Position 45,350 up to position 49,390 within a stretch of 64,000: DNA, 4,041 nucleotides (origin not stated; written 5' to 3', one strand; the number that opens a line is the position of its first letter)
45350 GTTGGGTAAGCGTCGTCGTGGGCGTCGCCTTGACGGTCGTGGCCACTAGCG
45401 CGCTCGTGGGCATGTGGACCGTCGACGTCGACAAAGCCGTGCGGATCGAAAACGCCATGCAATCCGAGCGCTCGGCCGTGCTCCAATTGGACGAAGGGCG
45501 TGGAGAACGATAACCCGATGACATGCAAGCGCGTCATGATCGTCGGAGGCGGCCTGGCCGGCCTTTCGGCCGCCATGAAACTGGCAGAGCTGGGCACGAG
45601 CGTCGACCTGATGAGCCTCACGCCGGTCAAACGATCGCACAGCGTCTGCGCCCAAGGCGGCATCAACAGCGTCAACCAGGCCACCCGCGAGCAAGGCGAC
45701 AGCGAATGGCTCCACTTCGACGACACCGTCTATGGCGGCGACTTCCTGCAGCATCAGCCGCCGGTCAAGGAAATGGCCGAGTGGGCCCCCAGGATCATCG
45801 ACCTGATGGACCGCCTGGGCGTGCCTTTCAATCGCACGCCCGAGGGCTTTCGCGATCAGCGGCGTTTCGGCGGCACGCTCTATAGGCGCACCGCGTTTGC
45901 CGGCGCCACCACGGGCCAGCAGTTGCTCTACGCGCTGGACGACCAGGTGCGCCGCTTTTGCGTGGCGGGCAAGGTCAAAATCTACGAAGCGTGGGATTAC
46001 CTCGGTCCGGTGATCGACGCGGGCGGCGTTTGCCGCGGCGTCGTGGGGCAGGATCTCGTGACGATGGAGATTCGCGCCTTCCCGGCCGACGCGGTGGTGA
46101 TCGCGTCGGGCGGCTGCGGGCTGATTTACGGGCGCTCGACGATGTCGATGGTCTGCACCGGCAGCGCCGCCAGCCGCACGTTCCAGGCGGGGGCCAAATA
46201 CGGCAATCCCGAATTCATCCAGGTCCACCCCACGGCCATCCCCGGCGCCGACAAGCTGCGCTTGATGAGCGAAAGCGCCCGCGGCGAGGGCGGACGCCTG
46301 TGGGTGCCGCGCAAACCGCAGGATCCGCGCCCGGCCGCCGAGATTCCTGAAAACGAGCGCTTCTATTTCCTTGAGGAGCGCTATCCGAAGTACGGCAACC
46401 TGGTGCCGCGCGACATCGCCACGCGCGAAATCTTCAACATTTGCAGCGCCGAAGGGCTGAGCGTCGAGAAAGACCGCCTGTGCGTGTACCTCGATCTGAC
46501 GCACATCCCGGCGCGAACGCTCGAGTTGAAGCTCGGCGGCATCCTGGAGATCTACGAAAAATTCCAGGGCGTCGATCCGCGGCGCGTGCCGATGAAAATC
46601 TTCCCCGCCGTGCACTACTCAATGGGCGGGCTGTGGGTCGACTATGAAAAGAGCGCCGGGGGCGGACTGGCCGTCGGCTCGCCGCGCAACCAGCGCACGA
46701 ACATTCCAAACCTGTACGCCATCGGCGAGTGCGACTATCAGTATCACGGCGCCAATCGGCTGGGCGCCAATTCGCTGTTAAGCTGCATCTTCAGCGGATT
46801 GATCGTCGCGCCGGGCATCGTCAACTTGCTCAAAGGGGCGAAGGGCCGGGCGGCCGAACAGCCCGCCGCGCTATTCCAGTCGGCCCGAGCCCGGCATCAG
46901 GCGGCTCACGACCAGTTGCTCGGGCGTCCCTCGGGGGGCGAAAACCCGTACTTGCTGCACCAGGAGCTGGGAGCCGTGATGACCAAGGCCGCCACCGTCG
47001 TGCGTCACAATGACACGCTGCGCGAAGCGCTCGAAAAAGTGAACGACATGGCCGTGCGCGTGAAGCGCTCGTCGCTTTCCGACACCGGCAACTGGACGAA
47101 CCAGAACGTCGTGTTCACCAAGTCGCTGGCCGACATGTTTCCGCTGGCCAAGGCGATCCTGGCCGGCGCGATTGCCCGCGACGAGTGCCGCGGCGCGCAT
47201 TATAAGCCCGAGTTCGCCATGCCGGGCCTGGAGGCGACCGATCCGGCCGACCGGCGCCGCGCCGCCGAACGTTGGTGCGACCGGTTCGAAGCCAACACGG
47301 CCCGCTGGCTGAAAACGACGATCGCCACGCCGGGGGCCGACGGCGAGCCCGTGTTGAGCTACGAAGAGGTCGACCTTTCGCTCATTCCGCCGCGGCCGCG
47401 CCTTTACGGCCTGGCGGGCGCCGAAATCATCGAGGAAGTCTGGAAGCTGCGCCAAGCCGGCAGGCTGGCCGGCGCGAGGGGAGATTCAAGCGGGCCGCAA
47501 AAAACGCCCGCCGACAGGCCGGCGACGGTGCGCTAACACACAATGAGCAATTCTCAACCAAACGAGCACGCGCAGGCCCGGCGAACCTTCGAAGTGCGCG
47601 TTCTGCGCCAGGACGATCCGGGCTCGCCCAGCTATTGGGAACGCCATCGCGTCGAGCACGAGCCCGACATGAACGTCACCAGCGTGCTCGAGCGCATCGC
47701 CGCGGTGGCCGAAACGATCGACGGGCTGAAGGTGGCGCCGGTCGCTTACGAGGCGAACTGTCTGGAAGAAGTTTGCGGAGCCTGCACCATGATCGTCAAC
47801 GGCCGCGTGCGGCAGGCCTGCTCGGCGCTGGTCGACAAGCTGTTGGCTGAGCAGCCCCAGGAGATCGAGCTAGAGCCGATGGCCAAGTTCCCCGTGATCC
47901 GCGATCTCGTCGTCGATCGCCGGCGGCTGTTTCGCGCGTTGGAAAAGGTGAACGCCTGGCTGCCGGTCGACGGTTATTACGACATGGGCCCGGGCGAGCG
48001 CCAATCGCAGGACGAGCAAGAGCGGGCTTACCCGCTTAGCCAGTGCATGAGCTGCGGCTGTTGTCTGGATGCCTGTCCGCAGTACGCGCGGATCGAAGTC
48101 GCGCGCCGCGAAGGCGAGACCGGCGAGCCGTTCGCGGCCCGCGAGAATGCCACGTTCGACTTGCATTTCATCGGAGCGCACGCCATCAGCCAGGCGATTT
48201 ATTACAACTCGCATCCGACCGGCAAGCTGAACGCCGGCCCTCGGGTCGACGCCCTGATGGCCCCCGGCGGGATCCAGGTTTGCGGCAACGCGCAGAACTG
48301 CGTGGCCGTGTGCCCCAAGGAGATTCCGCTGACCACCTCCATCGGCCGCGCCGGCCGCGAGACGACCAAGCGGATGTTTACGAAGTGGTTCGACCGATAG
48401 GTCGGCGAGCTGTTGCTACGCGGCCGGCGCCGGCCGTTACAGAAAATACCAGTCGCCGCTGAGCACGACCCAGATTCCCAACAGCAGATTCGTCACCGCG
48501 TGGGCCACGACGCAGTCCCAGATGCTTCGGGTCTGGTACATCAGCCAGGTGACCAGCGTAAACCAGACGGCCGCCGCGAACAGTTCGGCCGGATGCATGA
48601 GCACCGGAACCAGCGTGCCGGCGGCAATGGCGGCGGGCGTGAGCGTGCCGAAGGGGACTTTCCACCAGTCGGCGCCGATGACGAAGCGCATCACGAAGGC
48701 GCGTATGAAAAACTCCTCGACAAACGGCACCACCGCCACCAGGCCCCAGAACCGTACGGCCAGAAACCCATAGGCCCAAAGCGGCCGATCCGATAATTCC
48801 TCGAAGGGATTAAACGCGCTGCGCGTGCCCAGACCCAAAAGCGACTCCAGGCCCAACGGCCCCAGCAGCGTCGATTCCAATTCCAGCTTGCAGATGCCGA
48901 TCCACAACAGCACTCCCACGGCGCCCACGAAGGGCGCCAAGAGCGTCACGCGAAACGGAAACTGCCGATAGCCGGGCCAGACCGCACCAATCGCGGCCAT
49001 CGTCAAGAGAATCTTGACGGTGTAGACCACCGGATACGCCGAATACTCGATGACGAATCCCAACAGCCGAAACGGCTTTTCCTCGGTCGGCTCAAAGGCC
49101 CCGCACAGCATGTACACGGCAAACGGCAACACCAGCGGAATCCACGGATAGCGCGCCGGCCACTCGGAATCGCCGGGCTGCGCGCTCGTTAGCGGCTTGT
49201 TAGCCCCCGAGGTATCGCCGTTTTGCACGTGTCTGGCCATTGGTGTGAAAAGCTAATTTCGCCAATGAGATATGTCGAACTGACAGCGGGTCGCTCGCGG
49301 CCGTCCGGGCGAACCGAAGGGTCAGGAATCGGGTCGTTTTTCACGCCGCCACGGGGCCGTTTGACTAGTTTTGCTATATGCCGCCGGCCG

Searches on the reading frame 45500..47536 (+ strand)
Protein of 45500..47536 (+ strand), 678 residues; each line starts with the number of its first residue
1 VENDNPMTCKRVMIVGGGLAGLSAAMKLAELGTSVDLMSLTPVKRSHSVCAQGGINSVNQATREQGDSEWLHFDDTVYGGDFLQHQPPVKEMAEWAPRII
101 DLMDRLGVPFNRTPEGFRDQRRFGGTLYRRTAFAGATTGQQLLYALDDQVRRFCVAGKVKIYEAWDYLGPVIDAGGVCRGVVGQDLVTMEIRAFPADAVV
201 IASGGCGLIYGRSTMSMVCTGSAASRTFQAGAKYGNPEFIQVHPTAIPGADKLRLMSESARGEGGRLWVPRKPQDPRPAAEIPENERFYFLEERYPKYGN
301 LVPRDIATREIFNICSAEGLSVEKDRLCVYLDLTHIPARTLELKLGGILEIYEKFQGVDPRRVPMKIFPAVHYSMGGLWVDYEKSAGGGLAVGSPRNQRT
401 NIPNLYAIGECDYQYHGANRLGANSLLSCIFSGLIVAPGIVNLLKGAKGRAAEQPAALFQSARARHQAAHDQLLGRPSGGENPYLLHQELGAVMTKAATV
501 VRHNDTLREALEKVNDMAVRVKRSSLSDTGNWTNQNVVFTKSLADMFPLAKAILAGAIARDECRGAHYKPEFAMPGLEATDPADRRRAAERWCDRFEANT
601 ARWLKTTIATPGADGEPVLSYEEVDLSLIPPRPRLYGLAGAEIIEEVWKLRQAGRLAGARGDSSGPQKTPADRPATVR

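Call 57: search_protein_families(library=pfam, proteins=[window:45500-47536:+])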
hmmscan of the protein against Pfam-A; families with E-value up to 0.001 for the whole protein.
window:45500-47536:+ (678 aa): 4 families
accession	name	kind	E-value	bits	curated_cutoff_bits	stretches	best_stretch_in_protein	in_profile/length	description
PF00890.30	FAD_binding_2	-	2.8e-78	264.4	20.4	1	12-426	2-414/414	FAD binding domain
PF02910.25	Succ_DH_flav_C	-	3.8e-27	95.2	20.8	1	487-636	1-130/130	Fumarate reductase flavoprotein C-term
PF07992.20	Pyr_redox_2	-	8.4e-07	29.1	26.1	1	11-44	2-31/291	Pyridine nucleotide-disulphide oxidoreductase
PF01134.28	GIDA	-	0.0001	21.9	22.1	1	12-50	2-40/391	Glucose inhibited division protein A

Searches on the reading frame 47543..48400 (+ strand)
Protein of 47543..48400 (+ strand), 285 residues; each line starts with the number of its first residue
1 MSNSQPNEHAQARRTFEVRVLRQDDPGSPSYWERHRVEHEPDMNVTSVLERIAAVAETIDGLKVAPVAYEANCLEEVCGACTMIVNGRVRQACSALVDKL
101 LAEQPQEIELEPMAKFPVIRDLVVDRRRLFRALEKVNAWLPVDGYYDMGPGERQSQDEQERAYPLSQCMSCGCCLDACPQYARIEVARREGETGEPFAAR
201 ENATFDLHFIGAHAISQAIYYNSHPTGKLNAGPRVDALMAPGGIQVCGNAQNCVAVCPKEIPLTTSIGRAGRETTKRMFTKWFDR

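Call 57: search_protein_families(library=pfam, proteins=[window:47543-48400:+])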
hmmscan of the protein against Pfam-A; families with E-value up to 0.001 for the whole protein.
window:47543-48400:+ (285 aa): 5 families
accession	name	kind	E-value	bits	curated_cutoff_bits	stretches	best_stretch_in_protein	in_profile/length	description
PF13085.11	Fer2_3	-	5.2e-28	97.6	27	1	18-130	2-106/107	2Fe-2S iron-sulfur cluster binding domain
PF12838.12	Fer4_7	-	5.1e-06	27.3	27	0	162-180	32-50/52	4Fe-4S dicluster domain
PF13187.11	Fer4_9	-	1.1e-05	25.8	27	0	159-180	24-49/52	4Fe-4S dicluster domain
PF13183.11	Fer4_8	-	1.4e-05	26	27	1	165-261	2-68/68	4Fe-4S dicluster domain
PF13237.11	Fer4_10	-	0.0002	21.7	25.5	0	161-179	35-53/53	4Fe-4S dicluster domain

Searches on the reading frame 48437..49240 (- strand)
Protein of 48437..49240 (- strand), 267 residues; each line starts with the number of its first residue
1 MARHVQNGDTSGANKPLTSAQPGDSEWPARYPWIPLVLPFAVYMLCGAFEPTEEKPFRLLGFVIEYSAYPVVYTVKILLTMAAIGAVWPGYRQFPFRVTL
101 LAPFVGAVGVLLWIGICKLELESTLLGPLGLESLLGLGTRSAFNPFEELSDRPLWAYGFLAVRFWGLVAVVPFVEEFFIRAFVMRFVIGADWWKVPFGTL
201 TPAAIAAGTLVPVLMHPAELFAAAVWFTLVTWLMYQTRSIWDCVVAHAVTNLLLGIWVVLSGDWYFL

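Call 57: search_protein_families(library=pfam, proteins=[window:48437-49240:-])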
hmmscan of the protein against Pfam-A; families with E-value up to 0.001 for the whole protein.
window:48437-49240:- (267 aa): 1 family
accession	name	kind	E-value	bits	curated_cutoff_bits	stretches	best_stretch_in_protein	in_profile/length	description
PF02517.21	Rce1-like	-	1.7e-09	38.3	22.4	1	161-253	5-93/93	Type II CAAX prenyl endopeptidase Rce1-like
